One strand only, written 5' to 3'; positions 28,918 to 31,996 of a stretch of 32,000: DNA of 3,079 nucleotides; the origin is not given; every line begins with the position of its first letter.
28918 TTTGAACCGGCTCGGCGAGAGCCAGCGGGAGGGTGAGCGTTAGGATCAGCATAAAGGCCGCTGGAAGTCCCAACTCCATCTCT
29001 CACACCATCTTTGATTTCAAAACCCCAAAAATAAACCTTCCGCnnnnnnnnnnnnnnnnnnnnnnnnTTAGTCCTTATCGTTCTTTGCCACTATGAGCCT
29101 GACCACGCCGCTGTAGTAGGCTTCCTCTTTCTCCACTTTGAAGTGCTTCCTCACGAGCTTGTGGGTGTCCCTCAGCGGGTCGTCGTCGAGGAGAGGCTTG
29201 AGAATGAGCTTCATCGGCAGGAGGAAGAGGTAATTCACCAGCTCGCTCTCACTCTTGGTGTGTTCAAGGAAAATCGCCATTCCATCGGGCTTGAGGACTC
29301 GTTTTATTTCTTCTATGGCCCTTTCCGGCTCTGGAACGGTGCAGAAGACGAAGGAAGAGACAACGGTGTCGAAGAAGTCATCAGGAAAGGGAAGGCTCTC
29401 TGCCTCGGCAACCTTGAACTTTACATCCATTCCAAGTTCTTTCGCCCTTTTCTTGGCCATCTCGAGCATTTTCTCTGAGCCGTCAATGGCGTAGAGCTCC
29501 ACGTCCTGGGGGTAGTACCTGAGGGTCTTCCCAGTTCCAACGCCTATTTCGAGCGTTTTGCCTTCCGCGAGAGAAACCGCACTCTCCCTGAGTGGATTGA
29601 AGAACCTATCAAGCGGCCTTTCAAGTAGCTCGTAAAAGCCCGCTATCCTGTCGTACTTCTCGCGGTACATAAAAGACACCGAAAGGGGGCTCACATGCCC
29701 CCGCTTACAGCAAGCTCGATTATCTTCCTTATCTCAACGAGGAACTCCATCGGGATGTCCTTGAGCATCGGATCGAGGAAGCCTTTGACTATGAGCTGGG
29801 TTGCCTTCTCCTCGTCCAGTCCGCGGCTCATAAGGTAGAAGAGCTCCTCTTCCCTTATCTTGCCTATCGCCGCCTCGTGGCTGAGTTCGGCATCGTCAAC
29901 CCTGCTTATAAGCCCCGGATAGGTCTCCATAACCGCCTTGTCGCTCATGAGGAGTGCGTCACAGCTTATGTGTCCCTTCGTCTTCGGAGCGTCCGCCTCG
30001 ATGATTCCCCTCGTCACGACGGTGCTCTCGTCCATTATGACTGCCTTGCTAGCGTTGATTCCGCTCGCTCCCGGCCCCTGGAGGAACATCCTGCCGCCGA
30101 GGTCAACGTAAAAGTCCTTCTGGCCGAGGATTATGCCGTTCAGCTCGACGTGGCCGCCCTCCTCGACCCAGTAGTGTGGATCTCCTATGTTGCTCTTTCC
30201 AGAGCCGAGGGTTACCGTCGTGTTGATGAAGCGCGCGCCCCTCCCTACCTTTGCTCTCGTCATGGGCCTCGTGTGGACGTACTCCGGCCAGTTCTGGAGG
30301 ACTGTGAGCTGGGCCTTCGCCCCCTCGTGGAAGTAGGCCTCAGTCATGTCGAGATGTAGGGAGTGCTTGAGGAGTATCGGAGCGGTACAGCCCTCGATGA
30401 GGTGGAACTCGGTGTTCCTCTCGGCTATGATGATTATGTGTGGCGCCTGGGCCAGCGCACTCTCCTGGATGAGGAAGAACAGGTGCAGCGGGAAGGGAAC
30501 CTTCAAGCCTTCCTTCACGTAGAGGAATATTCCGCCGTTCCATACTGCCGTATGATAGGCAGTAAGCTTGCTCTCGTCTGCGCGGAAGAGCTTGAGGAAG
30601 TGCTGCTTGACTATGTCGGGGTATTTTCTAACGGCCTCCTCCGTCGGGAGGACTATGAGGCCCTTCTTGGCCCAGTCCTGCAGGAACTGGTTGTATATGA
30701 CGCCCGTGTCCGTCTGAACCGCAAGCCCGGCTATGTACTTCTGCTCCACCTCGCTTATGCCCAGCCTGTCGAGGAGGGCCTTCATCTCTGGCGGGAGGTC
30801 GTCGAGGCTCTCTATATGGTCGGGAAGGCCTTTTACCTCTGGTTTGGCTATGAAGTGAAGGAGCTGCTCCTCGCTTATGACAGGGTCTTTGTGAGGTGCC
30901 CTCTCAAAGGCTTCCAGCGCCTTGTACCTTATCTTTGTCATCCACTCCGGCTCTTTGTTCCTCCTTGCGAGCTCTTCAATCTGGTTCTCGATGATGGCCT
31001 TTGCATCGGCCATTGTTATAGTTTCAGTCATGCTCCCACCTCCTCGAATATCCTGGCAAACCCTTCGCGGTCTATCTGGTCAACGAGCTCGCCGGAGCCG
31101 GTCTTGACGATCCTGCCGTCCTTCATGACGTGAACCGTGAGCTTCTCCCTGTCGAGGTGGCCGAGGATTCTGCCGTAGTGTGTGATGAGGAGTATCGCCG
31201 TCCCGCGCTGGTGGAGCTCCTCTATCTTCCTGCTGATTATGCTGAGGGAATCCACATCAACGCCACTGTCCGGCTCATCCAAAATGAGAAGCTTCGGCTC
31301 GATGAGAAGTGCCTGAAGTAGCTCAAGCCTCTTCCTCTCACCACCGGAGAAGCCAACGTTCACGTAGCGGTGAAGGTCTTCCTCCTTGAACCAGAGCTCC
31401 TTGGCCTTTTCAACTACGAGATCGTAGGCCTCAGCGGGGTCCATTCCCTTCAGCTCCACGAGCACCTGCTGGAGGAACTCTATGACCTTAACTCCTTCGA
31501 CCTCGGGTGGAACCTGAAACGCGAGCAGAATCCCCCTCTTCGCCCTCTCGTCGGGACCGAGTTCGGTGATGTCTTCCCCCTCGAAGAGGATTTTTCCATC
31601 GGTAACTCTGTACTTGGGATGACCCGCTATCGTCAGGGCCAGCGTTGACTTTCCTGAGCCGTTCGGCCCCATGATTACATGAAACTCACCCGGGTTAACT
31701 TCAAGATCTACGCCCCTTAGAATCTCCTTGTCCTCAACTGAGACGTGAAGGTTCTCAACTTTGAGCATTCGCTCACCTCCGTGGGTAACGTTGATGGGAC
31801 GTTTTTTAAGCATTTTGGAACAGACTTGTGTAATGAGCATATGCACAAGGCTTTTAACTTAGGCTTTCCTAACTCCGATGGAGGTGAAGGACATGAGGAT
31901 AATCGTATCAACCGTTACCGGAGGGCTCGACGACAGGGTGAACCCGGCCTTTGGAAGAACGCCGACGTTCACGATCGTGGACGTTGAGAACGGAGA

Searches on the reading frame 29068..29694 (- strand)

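Call 22: search_protein_families(library=pfam, proteins=[window:29068-29694:-], max_evalue=0.01)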
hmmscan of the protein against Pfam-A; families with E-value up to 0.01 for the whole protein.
window:29068-29694:- (208 aa): 9 families
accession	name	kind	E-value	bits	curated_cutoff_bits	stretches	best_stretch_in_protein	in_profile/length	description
PF08241.18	Methyltransf_11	-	2.4e-27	95.9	21.2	1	48-142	1-95/95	Methyltransferase domain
PF13649.12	Methyltransf_25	-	4.7e-23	82.1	27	1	48-138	2-97/97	Methyltransferase domain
PF13847.12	Methyltransf_31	-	5.7e-19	68.7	27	1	46-149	6-115/145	Methyltransferase domain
PF01209.24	Ubie_methyltran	-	2.5e-16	60.2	20.1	1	62-160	70-169/233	ubiE/COQ5 methyltransferase family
PF08242.18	Methyltransf_12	-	5.4e-15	56.3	30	1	48-139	1-97/98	Methyltransferase domain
PF13489.12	Methyltransf_23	-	1.1e-13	51.7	27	1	26-149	11-126/164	Methyltransferase domain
PF20922.3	Anamorsin_N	-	0.0016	18.6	27.1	1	74-150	15-95/163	Anamorsin, N-terminal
PF01596.23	Methyltransf_3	-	0.0029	17.4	22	1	46-117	47-123/204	O-methyltransferase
PF01170.24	UPF0020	-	0.0033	17.6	22.3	1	63-115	75-129/197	RMKL-like, methyltransferase domain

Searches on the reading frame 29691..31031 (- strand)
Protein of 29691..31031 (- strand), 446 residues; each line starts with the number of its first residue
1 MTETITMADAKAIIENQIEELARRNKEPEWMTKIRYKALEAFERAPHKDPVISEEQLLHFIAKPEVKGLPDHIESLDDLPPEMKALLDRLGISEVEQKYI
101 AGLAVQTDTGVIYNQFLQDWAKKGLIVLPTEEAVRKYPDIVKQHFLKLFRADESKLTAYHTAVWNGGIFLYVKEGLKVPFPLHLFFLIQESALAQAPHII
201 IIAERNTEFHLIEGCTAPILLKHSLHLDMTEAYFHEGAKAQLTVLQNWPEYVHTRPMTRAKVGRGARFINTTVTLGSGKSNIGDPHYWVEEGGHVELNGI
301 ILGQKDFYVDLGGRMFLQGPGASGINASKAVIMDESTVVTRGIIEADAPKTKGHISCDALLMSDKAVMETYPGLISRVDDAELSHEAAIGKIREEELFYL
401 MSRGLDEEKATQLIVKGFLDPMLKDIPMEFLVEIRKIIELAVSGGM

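Call 22: search_protein_families(library=pfam, proteins=[window:29691-31031:-], max_evalue=0.01)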
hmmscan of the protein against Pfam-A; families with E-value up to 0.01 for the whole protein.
window:29691-31031:- (446 aa): 2 families
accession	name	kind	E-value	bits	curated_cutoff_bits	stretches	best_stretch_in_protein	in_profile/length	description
PF01458.23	SUFBD_core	-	1.3e-56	192.1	27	1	187-418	2-232/232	SUF system FeS cluster assembly, SufBD core domain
PF19295.5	SufBD_N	-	9.3e-07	29.1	23.5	1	122-182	110-170/172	SufBD protein N-terminal region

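Call 95: search_protein_families(library=ncbifam, proteins=[window:29694-31031:-], max_evalue=0.00001)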
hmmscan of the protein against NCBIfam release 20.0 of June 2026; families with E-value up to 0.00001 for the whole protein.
window:29694-31031:- (446 aa): 5 families
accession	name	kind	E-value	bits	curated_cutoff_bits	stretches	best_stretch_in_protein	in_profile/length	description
NF052511.1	SUF_like_SmsB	exception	1.3e-294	976.9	650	1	2-446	1-445/445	SUF-like minimal system protein SmsB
TIGR01980.1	sufB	equivalog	2e-102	343.2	346.4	1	8-438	16-448/448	Fe-S cluster assembly protein SufB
NF008773.0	PRK11814.1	equivalog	2.7e-63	214.2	717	1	10-444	33-481/484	Fe-S cluster assembly protein SufB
TIGR01981.1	sufD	equivalog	6.4e-46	156.8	222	1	162-432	2-272/275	Fe-S cluster assembly protein SufD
NF008194.0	PRK10948.1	equivalog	1e-16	60.9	489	1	327-431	300-406/423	Fe-S cluster assembly protein SufD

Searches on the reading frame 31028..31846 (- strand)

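Call 22: search_protein_families(library=pfam, proteins=[window:31028-31846:-], max_evalue=0.01)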
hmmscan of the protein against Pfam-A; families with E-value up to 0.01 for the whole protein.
window:31028-31846:- (272 aa): 6 families
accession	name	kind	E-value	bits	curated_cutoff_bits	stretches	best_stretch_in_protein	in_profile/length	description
PF00005.33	ABC_tran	-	7.9e-25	88.5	25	1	43-193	1-136/137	ABC transporter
PF13304.12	AAA_21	-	1.4e-09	38.9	27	1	149-223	221-298/304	AAA domain, putative AbiEii toxin, Type IV TA system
PF02463.25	SMC_N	-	4.4e-05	23.5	40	0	54-70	25-41/220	RecF/RecN/SMC N terminal domain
PF13555.12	AAA_29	-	0.00066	19.8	27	1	44-69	13-38/61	P-loop containing region of AAA domain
PF13514.12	AAA_27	-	0.0031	17.5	22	1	46-70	19-43/206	AAA domain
PF13481.12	AAA_25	-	0.0036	17.4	27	0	51-74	31-54/195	AAA domain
